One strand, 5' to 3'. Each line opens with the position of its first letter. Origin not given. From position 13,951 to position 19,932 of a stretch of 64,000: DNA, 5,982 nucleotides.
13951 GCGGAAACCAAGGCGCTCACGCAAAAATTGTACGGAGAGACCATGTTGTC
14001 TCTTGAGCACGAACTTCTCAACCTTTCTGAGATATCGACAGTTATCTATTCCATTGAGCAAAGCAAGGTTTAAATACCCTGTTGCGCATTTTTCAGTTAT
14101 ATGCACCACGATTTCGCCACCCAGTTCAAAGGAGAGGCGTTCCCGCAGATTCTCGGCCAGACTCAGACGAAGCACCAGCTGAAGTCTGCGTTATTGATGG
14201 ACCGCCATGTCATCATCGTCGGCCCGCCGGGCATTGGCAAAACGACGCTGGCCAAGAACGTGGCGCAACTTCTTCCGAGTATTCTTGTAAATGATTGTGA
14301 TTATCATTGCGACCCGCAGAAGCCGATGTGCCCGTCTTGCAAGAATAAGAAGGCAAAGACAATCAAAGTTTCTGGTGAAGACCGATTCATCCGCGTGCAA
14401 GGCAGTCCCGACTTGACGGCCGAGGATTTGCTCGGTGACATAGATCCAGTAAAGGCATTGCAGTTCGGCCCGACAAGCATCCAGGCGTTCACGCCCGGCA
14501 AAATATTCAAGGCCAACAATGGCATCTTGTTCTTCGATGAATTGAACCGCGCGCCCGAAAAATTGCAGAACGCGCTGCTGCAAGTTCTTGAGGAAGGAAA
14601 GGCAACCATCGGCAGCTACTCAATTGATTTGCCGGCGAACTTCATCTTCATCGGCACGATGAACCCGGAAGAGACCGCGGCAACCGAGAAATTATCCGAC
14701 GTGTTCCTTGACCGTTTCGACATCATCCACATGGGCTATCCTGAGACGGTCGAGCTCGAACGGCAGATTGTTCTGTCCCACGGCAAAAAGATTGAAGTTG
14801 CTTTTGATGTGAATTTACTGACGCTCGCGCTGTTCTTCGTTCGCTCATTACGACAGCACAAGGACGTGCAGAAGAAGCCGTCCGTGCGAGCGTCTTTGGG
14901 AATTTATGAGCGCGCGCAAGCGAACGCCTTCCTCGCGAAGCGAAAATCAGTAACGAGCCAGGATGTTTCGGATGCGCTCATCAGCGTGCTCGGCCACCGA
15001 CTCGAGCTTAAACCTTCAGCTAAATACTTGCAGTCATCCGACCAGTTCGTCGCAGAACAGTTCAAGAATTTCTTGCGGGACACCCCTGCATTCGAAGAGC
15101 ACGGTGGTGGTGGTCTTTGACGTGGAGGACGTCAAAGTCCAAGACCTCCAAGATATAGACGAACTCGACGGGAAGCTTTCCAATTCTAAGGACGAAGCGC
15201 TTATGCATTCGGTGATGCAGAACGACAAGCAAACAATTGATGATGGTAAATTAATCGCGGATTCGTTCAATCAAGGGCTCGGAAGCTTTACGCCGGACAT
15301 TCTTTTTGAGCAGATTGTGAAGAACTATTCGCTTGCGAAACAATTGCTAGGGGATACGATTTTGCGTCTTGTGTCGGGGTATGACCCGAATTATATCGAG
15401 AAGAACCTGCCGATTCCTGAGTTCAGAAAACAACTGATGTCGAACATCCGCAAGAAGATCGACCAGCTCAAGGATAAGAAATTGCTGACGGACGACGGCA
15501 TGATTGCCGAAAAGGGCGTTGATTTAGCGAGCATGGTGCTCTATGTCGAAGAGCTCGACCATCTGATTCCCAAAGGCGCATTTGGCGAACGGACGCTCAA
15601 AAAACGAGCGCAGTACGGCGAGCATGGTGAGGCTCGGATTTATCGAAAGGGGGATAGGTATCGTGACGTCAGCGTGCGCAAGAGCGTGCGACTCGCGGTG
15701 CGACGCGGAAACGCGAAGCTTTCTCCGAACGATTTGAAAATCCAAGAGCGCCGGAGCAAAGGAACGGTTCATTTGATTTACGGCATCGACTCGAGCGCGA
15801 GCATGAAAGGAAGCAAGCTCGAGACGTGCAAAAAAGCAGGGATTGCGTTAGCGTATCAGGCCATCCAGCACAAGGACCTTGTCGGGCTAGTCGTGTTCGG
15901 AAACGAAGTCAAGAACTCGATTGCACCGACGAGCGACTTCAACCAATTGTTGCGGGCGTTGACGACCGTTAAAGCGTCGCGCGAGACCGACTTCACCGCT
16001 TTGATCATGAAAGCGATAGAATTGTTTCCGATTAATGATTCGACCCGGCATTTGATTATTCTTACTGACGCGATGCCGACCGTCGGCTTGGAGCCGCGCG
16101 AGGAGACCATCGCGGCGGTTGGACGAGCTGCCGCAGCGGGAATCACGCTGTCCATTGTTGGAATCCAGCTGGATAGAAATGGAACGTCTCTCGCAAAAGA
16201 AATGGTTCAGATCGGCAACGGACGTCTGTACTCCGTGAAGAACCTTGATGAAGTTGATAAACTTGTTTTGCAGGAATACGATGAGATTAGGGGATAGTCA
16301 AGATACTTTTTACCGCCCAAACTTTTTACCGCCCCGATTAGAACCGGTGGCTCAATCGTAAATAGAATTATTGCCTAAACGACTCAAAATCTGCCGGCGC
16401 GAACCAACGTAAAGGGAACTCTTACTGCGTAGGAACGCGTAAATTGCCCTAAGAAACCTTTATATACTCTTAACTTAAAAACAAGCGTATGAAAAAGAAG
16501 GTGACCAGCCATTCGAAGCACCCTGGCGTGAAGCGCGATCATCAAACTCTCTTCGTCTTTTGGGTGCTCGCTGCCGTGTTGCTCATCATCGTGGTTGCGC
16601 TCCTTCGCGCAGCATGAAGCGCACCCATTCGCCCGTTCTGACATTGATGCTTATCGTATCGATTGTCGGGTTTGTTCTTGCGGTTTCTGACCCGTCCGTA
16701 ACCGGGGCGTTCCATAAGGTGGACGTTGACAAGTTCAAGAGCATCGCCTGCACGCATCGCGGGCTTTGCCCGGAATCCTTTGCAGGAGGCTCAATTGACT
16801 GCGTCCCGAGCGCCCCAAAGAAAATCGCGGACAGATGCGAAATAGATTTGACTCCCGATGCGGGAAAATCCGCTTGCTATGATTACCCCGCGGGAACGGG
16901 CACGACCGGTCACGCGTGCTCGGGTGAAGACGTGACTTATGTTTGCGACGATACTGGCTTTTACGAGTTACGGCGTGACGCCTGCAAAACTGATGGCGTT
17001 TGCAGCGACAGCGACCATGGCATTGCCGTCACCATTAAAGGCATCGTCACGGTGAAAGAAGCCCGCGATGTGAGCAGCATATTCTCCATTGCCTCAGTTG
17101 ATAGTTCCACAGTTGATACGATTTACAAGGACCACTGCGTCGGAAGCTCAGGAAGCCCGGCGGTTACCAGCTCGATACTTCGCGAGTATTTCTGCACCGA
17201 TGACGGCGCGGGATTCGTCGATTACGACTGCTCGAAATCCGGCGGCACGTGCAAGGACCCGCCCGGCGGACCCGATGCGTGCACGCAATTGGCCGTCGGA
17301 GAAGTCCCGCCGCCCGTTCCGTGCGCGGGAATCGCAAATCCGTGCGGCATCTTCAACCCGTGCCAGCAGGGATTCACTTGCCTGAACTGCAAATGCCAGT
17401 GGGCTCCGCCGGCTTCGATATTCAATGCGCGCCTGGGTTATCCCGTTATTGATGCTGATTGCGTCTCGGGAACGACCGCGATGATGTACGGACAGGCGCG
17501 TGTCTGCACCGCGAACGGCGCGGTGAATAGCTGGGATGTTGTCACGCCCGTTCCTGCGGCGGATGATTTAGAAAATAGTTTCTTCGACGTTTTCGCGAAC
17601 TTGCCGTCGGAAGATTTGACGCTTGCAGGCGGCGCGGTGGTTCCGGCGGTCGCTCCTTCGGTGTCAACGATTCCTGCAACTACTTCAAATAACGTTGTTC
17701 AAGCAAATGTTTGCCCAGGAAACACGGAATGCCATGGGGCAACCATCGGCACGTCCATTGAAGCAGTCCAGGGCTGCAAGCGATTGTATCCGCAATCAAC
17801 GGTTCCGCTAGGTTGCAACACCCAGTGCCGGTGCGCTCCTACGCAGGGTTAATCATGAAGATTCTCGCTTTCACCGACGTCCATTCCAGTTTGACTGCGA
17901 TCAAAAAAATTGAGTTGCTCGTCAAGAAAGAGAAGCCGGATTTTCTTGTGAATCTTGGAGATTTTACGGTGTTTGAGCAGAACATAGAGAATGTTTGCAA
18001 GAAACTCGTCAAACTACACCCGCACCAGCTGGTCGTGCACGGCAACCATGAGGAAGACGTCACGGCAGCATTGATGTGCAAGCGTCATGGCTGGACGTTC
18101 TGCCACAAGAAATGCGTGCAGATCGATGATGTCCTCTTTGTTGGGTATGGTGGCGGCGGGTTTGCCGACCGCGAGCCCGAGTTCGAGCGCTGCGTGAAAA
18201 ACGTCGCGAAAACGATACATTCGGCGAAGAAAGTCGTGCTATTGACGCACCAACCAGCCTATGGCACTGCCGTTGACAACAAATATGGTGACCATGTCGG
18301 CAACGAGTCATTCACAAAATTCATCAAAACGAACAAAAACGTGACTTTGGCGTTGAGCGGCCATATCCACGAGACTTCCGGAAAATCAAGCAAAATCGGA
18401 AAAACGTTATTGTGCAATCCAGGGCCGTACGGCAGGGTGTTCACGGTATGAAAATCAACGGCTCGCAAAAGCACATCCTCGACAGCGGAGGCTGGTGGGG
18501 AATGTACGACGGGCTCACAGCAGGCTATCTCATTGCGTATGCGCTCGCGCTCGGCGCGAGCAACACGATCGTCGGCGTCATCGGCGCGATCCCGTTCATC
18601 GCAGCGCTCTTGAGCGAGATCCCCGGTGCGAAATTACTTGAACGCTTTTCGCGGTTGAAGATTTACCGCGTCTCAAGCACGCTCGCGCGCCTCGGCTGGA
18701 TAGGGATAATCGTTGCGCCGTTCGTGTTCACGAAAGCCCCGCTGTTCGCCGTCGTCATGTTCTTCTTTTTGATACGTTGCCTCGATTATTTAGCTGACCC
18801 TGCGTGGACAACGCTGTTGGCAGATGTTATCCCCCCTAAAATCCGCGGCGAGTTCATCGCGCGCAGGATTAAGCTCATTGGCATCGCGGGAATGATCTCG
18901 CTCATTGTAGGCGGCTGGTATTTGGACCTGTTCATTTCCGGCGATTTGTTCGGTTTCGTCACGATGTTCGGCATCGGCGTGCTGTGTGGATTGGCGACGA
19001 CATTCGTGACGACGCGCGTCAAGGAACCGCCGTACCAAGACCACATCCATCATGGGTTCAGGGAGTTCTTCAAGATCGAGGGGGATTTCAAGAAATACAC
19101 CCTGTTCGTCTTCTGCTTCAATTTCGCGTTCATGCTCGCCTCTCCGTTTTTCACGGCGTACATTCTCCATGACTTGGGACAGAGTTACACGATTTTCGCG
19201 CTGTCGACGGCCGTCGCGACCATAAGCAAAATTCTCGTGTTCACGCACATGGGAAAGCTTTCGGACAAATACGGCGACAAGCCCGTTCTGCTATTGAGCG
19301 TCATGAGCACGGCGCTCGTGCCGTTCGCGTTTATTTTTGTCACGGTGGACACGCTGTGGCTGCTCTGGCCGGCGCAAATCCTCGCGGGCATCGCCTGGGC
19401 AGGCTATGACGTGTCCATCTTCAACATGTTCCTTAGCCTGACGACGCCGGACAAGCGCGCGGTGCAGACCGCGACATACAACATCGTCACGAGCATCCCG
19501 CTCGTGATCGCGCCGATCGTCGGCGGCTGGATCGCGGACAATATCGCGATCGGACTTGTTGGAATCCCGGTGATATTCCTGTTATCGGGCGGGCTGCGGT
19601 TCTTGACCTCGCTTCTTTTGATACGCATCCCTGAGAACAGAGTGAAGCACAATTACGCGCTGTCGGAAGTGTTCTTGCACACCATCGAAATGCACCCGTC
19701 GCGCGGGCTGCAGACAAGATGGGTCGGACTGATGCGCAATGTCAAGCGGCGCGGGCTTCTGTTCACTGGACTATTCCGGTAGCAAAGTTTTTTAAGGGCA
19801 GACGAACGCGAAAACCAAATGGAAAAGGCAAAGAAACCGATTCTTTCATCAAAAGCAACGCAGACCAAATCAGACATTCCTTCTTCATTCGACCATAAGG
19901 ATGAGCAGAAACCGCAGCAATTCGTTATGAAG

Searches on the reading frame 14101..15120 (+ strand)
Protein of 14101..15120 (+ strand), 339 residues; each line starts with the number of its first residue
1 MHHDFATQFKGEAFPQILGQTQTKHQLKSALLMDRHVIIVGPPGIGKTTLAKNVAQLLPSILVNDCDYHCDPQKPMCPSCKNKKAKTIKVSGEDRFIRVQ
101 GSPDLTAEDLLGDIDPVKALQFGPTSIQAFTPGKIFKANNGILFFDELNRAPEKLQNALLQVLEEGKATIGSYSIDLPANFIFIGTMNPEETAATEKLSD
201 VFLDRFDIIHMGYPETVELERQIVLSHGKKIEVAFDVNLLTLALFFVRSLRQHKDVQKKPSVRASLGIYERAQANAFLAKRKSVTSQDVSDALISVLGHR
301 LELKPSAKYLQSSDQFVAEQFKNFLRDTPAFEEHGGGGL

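Call 55: search_protein_families(library=pfam, proteins=[window:14101-15120:+], max_evalue=0.001)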
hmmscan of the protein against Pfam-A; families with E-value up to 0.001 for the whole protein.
window:14101-15120:+ (339 aa): 19 families
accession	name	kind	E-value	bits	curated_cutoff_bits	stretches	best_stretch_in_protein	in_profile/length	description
PF07726.17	AAA_3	-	1e-21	77.7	27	1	81-206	12-129/131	ATPase family associated with various cellular activities (AAA)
PF01078.27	Mg_chelatase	-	1e-19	71.2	20.3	2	129-196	96-165/207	Magnesium chelatase, subunit ChlI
PF07728.20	AAA_5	-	4.2e-17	62.9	22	1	93-206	25-139/139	AAA domain (dynein-related subfamily)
PF00158.32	Sigma54_activat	-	3.1e-11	43.7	20.2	1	131-200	85-156/168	Sigma-54 interaction domain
PF17863.7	AAA_lid_2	-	1.1e-10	41.6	22.7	1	250-309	3-62/74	AAA lid domain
PF00493.29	MCM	-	3.1e-10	40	23.3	1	131-211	113-203/224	MCM P-loop domain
PF00004.35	AAA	-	4.6e-09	37.2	21.2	1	37-208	1-125/131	ATPase family associated with various cellular activities (AAA)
PF07724.20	AAA_2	-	1.5e-08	35.3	27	1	37-191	6-127/166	AAA domain (Cdc48 subfamily)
PF20030.5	bpMoxR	-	2.3e-08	33.8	27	1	122-231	74-184/205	MoxR domain in the MoxR-vWA-beta-propeller ternary systems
PF05496.18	RuvB_N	-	3.4e-06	27.3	27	1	35-57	34-56/159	Holliday junction DNA helicase RuvB P-loop domain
PF20720.3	nSTAND3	-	3.7e-06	27.1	27.2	1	21-55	4-38/155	Novel STAND NTPase 3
PF13191.12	AAA_16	-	3.6e-05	24.8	32.6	1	35-158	25-151/167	AAA ATPase domain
PF08298.17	AAA_PrkA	-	3.7e-05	23.4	25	1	109-223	202-319/358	PrkA AAA domain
PF13401.12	AAA_22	-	0.00013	22.8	27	1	35-81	6-33/130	AAA domain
PF13173.12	AAA_14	-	0.00031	21.2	27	0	35-68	3-39/129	AAA domain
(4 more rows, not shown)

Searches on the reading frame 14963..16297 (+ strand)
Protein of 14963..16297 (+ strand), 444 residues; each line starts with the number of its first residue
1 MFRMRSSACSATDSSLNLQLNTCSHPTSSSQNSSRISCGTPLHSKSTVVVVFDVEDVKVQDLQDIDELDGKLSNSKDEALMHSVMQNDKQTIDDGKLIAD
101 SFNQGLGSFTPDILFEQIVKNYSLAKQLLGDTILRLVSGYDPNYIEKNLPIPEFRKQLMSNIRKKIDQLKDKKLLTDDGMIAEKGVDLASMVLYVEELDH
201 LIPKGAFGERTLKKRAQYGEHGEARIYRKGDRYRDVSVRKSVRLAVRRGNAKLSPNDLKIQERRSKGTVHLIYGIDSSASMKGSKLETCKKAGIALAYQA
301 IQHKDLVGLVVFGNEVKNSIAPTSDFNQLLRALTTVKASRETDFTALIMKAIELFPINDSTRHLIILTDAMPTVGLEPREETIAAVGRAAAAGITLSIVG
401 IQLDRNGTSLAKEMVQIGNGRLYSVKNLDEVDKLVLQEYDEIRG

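Call 55: search_protein_families(library=pfam, proteins=[window:14963-16297:+], max_evalue=0.001)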
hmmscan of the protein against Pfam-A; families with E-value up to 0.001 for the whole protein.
window:14963-16297:+ (444 aa): 4 families
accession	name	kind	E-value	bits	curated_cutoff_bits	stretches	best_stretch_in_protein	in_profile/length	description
PF13519.12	VWA_2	-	4.2e-11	43.8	27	1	275-370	5-106/107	von Willebrand factor type A domain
PF00092.34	VWA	-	3e-09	37.8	23.8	1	275-434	6-171/174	von Willebrand factor type A domain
PF13768.12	VWA_3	-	9.8e-09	35.9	27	1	275-422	7-153/155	von Willebrand factor type A domain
PF01882.25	DUF58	-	9.8e-05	22.1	23.4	1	260-342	27-114/216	Protein of unknown function DUF58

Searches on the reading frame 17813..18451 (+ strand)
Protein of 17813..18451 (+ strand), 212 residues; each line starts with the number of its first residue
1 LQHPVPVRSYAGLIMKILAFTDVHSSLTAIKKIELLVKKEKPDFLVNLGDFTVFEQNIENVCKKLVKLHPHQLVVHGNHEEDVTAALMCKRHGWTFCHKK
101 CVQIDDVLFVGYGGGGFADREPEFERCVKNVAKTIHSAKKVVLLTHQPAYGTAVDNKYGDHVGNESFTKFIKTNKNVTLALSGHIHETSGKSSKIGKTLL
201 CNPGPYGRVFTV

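Call 55: search_protein_families(library=pfam, proteins=[window:17813-18451:+], max_evalue=0.001)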
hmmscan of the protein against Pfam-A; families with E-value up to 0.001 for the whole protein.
window:17813-18451:+ (212 aa): 3 families
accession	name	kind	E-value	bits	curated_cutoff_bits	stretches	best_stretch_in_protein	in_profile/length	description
PF00149.33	Metallophos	-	2.4e-16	61.2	21.5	1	15-187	1-190/191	Calcineurin-like phosphoesterase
PF12850.12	Metallophos_2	-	1.1e-13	51.9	27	1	15-208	1-137/154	Calcineurin-like phosphoesterase superfamily domain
PF14582.11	Metallophos_3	-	2.3e-09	37.4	28.2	1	132-205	168-238/259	Metallophosphoesterase, calcineurin superfamily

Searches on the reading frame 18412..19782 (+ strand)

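Call 55: search_protein_families(library=pfam, proteins=[window:18412-19782:+], max_evalue=0.001)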
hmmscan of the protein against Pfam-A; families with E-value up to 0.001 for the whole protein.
window:18412-19782:+ (456 aa): 2 families
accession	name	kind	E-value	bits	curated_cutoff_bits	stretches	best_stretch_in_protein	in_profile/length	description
PF07690.21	MFS_1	-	5.2e-32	111.5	33.4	2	231-448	3-203/347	Major Facilitator Superfamily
PF12832.13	MFS_1_like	-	1.9e-09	37.5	25.2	1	39-360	21-347/373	MFS_1 like family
